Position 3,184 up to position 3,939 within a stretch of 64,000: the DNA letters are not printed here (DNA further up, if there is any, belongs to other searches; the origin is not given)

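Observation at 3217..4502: GC-rich (about 55%) two-gene islet of a CYTH-domain enzyme and a P-loop nucleotide kinase, in a 30% GC phage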

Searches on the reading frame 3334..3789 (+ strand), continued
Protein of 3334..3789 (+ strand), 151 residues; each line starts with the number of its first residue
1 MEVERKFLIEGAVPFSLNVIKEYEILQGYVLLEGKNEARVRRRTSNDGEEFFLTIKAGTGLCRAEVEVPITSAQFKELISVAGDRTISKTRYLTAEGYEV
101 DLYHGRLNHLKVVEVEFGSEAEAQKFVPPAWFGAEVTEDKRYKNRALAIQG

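Call 111: search_dna_similar(query=window:3334-3789:+, collection=phages, mode=protein, max_rows=40, max_evalue=0.001, rows=spread)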
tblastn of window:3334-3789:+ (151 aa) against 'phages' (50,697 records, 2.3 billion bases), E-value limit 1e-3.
Records with a match: 146; places in all: 148; records where one place covers at least 80% of the query: 110.
Best place of each record, by identity: <60% 146.
By first word of the organism name: Aeromonas 75; Vibrio 33; Bacteriophage 17; uncultured 5; Xanthomonas 5; Brevundimonas 5; Stenotrophomonas 2; Pseudomonas 2; Bacillus 1; Erwinia 1.
By host as written in the record: - 30; Aeromonas salmonicida 21; Aeromonas hydrophila 18; Aeromonas hydrophila BIOTECH 10089 13; Aeromonas salmonicida subsp. salmonicida 6; Aeromonas sp. 5; Vibrio parahaemolyticus 5; Brevundimonas pondensis LVF1 4; and 31 more.
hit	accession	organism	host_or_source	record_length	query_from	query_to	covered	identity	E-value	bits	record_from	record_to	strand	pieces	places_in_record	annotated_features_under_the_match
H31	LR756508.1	uncultured phage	metagenomic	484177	2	151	99%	38.6%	5e-22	96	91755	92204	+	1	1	record has no annotation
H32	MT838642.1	Bacteriophage sp.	human fecal samples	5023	2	147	97%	38.8%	4e-14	74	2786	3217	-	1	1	record has no annotation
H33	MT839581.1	Bacteriophage sp.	human fecal samples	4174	1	148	98%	37.5%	6e-21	93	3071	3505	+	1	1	record has no annotation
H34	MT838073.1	Bacteriophage sp.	human fecal samples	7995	1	151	100%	35.5%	5e-18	85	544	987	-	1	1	record has no annotation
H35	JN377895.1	Aeromonas phage Aes012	Aeromonas sp.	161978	2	147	97%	35.5%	3e-12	68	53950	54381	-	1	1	hypothetical protein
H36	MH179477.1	Aeromonas phage 60AhydR15PP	Aeromonas hydrophila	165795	2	147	97%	35.5%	3e-12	68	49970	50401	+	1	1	hypothetical protein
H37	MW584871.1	Aeromonas phage vB_AsM_ZHF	Aeromonas salmonicida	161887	2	147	97%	35.5%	9e-12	67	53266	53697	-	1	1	hypothetical protein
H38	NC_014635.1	Aeromonas phage phiAS4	Aeromonas salmonicida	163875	2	147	93%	36.3%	2e-7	77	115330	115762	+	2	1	hypothetical protein (x2)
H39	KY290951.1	Aeromonas phage 31.2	Aeromonas salmonicida HER1084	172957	1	144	95%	35.5%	2e-10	63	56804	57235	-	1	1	hypothetical protein (x2)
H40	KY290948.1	Aeromonas phage 44RR2.8t.2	Aeromonas salmonicida HER1098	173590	1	144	95%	35.5%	4e-10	62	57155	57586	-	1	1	hypothetical protein (x2)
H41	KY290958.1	Aeromonas phage SW69-9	Aeromonas salmonicida M15879-11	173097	1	144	95%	35.5%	5e-10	62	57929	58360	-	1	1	hypothetical protein (x2)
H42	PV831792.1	Aeromonas phage AS4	Aeromonas salmonicida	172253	1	144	95%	34.4%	3e-10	62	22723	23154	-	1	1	hypothetical protein (x2)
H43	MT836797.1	Bacteriophage sp.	human fecal samples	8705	1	148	98%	32.7%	6e-8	56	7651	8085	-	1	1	record has no annotation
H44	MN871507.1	Aeromonas phage asfd_1h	Aeromonas salmonicida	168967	1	144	95%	33.3%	5e-9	59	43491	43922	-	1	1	record has no annotation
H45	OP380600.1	Aeromonas phage avDM7-IJDJ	Aeromonas hydrophila BIOTECH 10089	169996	1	144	95%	33.1%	5e-9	59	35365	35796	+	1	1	hypothetical protein (x2)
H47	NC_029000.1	Stenotrophomonas phage IME13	Stenotrophomonas maltophilia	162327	1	144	95%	32.9%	7e-8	56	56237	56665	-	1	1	hypothetical protein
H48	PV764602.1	Xanthomonas phage PhiXhv-15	Xanthomonas hortorum pv. vitians ...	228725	1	148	98%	31.8%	4e-11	65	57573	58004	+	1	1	inorganic triphosphatase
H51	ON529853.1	Brevundimonas phage vB_BpoS-Bambus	Brevundimonas pondensis LVF1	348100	1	148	98%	30.9%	8e-8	56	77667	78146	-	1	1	inorganic triphosphatase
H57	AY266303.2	Aeromonas phage Aeh1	Aeromonas hydrophila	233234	1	148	98%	28.3%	1e-6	52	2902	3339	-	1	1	hypothetical protein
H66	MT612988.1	Vibrio phage vB_ValM_R10Z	Vibrio alginolyticus NBRC 15630 = ATCC ...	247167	38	148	74%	30.8%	2e-6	52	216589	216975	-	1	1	adenylate cyclase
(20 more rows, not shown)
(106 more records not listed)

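Call 112: get_annotated_region(hit=H40, flank=2500)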
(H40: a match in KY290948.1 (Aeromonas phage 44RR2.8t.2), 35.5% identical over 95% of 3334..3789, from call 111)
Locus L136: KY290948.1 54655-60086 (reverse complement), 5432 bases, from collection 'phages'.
description: Aeromonas phage 44RR2.8t.2, complete genome.
organism: Aeromonas phage 44RR2.8t.2 (NCBI taxid 1932900)
taxonomy: Viruses; Duplodnaviria; Heunggongvirae; Uroviricota; Caudoviricetes; Straboviridae; Biquartavirus; Biquartavirus 44RR2
host: Aeromonas salmonicida HER1098; source: -; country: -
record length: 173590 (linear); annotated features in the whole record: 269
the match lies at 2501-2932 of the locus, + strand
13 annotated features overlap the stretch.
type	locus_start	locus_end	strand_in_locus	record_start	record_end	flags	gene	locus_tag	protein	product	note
CDS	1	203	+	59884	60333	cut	-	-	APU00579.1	endoribonuclease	Endoribonuclease, RegB protein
CDS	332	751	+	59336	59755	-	-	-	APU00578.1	hypothetical protein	T4-like phage protein, T4 GC1559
CDS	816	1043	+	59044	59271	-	-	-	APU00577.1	hypothetical protein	-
CDS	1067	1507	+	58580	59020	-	-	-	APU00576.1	hypothetical protein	-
CDS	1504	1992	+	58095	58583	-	-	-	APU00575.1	hypothetical protein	-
CDS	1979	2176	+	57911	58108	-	-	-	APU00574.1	hypothetical protein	-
CDS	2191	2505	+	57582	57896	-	-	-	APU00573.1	hypothetical protein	-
CDS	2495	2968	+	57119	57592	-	-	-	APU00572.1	hypothetical protein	-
CDS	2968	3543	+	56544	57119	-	-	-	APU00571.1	thymidine kinase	-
CDS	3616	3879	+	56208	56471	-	-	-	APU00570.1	hypothetical protein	-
CDS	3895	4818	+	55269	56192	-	-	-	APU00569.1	hypothetical protein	-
CDS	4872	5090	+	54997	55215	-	-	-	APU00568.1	hypothetical protein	-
CDS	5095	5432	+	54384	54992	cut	-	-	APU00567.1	lipoprotein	-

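Call 113: get_annotated_region(hit=H48, flank=2500)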
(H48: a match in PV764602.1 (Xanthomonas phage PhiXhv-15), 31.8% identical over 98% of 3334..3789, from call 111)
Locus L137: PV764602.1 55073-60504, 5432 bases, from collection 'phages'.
description: Xanthomonas phage PhiXhv-15, complete genome.
organism: Xanthomonas phage PhiXhv-15 (NCBI taxid 3447917)
taxonomy: Viruses
host: Xanthomonas hortorum pv. vitians CFBP8640; source: Sewage; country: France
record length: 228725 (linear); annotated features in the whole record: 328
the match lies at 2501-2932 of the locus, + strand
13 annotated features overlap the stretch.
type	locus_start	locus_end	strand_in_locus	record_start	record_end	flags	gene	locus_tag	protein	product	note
CDS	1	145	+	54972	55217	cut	-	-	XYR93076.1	hypothetical protein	-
CDS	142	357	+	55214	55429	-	-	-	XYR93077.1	hypothetical protein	-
CDS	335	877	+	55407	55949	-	-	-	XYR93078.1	hypothetical protein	-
CDS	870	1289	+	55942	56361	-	-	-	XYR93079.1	hypothetical protein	-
CDS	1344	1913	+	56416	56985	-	-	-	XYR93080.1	hypothetical protein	-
CDS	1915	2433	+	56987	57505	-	-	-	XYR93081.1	hypothetical protein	-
CDS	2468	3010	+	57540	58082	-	-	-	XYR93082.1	inorganic triphosphatase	-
CDS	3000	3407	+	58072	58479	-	-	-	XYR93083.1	hypothetical protein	-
CDS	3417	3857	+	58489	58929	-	-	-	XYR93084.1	hypothetical protein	-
CDS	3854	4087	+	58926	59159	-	-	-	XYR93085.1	hypothetical protein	-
CDS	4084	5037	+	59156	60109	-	-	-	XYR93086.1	hypothetical protein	-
CDS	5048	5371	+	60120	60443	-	-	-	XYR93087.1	hypothetical protein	-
CDS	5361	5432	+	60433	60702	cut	-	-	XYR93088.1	hypothetical protein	-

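Call 114: get_annotated_region(hit=H51, flank=2500)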
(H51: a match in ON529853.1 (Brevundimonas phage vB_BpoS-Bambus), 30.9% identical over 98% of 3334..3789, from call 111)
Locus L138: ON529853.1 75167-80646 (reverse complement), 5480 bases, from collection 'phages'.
description: Brevundimonas phage vB_BpoS-Bambus, complete genome.
organism: Brevundimonas phage vB_BpoS-Bambus (NCBI taxid 2948597)
taxonomy: Viruses; Duplodnaviria; Heunggongvirae; Uroviricota; Caudoviricetes; Dolichocephalovirinae
host: Brevundimonas pondensis LVF1; source: sewage; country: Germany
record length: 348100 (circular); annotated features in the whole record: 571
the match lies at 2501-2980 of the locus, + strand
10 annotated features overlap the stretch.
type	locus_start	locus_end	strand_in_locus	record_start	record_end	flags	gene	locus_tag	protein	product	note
CDS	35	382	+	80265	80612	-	-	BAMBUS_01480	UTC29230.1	hypothetical protein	-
CDS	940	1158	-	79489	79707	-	-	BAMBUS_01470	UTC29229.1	hypothetical protein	-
CDS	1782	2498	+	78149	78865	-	-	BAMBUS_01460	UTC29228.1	hypothetical protein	-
CDS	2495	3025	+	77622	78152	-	-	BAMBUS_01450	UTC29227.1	inorganic triphosphatase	-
CDS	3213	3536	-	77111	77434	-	-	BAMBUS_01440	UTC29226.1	hypothetical protein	-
CDS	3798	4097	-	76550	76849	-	-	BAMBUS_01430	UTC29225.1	hypothetical protein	-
CDS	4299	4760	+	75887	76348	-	-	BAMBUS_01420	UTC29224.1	hypothetical protein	-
CDS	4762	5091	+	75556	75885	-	-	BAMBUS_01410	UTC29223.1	hypothetical protein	-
CDS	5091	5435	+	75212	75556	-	-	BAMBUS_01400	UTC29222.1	hypothetical protein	-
CDS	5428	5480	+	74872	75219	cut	-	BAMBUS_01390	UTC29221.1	hypothetical protein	-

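Call 115: get_annotated_region(hit=H57, flank=2500)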
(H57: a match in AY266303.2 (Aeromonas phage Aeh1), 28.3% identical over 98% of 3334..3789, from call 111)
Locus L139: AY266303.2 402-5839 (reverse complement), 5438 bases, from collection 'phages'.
description: Aeromonas phage Aeh1, complete genome.
organism: Aeromonas phage Aeh1 (NCBI taxid 2880362)
taxonomy: Viruses; Duplodnaviria; Heunggongvirae; Uroviricota; Caudoviricetes; Straboviridae; Cinqassovirus; Cinqassovirus aeh1
host: Aeromonas hydrophila; source: -; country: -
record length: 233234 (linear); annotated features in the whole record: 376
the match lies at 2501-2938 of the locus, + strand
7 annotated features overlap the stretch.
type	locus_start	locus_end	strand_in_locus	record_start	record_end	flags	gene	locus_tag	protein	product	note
CDS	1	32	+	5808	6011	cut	-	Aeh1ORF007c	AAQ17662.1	hypothetical protein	predicted by GenMarkS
CDS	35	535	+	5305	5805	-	-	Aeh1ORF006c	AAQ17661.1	hypothetical protein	predicted by GenMarkS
CDS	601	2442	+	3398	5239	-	60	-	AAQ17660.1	topoisomerase II large subunit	corresponds to Gp60 and Gp39 in T4 which are disrupted by an insertion; putative; similar to T4 accessions AAD42506 and ...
CDS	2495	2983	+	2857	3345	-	-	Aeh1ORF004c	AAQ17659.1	hypothetical protein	similar to conserved hypothetical protein Atu4493; predicted by GenMarkS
CDS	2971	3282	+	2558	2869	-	-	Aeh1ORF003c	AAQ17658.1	hypothetical protein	predicted by GenMarkS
CDS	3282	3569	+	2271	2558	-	-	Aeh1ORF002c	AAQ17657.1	hypothetical protein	predicted by GenMarkS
CDS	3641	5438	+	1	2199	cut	rIIA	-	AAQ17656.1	membrane integrity protector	protector from prophage-induced early lysis; putative; similar to T4 accession AAD42647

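Call 116: get_annotated_region(hit=H66, flank=2500)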
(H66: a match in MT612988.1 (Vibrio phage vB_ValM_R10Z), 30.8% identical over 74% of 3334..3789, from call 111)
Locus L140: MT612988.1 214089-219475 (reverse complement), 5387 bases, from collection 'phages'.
description: Vibrio phage vB_ValM_R10Z, complete genome.
organism: Vibrio phage vB_ValM_R10Z (NCBI taxid 2759334)
taxonomy: Viruses; Duplodnaviria; Heunggongvirae; Uroviricota; Caudoviricetes; Straboviridae; Schizotequatrovirus
host: Vibrio alginolyticus NBRC 15630 = ATCC 17749; source: -; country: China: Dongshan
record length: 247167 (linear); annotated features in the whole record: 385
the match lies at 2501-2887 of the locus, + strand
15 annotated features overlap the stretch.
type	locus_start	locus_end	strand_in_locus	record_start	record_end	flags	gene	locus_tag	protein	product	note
CDS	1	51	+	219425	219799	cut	-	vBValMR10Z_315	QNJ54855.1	hypothetical protein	-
CDS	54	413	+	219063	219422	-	-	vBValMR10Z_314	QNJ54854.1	hypothetical protein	-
CDS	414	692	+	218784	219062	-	-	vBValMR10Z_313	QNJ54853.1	hypothetical protein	-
CDS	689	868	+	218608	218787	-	-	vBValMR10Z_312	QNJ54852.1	hypothetical protein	-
CDS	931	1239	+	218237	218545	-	-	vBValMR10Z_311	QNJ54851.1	hypothetical protein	-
CDS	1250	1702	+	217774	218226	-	-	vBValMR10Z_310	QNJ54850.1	hypothetical protein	-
CDS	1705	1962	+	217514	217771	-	-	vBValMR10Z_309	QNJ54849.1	hypothetical protein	-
CDS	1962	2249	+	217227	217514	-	-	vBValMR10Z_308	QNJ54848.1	hypothetical protein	-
CDS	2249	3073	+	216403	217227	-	-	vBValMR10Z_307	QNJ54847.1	adenylate cyclase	-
CDS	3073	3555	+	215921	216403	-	-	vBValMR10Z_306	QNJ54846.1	hypothetical protein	-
CDS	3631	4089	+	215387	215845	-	-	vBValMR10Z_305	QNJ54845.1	hypothetical protein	-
CDS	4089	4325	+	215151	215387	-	-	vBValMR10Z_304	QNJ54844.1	hypothetical protein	-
CDS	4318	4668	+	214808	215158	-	-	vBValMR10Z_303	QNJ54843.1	hypothetical protein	-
CDS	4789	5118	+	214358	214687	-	-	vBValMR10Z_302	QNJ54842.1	hypothetical protein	-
CDS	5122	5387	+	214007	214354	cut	-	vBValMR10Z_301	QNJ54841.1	hypothetical protein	-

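Call 117: get_annotated_region(hit=H47, flank=2500)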
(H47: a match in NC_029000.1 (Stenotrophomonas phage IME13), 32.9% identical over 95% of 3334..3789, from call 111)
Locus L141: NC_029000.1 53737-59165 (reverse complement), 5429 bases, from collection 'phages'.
description: Stenotrophomonas phage IME13, complete genome.
organism: Stenotrophomonas phage IME13 (NCBI taxid 1211280)
taxonomy: Viruses; Duplodnaviria; Heunggongvirae; Uroviricota; Caudoviricetes; Straboviridae; Tulanevirus; Tuaanevirus ime13
host: Stenotrophomonas maltophilia; source: sewage; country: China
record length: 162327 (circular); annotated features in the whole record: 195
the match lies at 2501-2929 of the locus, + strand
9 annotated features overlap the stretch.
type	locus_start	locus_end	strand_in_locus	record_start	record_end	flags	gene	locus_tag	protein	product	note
CDS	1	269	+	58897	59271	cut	regB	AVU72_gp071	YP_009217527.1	endoribonuclease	-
CDS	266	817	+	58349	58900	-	-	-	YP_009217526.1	hypothetical protein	vs.1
CDS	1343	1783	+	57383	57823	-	-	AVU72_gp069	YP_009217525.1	hypothetical protein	-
CDS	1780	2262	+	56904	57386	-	-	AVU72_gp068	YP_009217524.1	hypothetical protein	-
CDS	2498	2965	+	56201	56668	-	-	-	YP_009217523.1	hypothetical protein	-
CDS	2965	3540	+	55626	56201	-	tk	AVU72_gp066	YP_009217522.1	thymidine kinase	-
CDS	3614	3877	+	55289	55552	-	-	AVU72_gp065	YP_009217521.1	hypothetical protein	-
CDS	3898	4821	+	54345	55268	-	-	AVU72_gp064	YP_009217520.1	lipoprotein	-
CDS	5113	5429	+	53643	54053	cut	-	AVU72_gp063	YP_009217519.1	hypothetical protein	-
